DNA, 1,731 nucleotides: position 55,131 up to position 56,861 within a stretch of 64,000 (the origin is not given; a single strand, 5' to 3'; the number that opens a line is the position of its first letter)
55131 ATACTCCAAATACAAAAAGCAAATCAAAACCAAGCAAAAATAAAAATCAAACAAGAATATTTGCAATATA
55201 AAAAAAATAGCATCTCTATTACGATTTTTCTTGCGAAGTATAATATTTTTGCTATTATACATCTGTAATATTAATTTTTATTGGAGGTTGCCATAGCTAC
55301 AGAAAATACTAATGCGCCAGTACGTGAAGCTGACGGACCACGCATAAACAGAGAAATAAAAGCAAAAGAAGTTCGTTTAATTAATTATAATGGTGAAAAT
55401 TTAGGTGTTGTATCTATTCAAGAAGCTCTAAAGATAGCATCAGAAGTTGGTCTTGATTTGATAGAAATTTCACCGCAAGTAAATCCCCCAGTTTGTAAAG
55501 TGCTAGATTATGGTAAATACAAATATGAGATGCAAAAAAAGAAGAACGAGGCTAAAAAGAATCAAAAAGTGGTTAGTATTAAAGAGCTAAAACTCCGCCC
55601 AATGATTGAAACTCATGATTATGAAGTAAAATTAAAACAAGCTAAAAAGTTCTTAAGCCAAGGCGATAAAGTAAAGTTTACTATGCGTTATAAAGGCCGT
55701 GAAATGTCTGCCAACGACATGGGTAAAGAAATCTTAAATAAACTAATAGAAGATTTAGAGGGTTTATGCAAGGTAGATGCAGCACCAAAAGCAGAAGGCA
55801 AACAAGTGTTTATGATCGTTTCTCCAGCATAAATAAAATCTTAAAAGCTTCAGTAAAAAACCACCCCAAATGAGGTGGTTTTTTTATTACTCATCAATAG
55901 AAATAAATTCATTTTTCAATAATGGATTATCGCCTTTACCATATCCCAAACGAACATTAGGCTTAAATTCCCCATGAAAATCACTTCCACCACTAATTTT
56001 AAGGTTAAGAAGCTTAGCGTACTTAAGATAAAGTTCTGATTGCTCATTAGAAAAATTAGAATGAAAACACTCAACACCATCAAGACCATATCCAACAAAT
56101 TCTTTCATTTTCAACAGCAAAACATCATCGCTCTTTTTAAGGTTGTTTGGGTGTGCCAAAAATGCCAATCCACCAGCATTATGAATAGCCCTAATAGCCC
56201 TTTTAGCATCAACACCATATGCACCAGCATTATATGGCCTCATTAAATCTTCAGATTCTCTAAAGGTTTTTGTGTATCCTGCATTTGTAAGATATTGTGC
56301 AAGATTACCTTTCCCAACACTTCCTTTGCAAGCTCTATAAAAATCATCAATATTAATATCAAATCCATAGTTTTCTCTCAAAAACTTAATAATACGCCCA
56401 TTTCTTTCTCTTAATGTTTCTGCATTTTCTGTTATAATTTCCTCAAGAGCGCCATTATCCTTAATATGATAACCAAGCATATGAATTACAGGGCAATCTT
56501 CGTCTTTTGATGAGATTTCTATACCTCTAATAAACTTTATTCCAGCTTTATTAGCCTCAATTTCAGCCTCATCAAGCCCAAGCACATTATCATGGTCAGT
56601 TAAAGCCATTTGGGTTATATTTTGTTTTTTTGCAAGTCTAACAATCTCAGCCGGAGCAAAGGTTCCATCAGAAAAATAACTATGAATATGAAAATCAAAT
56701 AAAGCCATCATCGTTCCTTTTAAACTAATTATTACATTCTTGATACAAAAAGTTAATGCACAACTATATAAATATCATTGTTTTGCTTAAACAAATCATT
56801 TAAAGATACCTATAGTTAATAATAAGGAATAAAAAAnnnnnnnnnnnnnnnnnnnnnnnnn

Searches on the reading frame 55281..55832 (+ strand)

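Call 9: search_protein_families(library=pfam, proteins=[window:55281-55832:+], max_evalue=0.001)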
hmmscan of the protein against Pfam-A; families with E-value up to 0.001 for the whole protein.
window:55281-55832:+ (183 aa): 2 families
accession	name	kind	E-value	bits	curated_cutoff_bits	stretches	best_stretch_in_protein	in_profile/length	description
PF00707.27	IF3_C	-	1.2e-33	115.3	34.8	1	98-182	1-85/86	Translation initiation factor IF-3, C-terminal domain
PF05198.21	IF3_N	-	2.3e-32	111.4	26.9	1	22-91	1-70/70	Translation initiation factor IF-3, N-terminal domain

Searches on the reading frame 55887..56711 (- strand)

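Call 9: search_protein_families(library=pfam, proteins=[window:55887-56711:-], max_evalue=0.001)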
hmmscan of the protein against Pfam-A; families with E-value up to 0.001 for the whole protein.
window:55887-56711:- (274 aa): 1 family
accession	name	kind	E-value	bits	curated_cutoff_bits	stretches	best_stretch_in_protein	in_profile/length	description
PF02811.25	PHP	-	1.2e-14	55.4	26.4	1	6-118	1-86/164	PHP domain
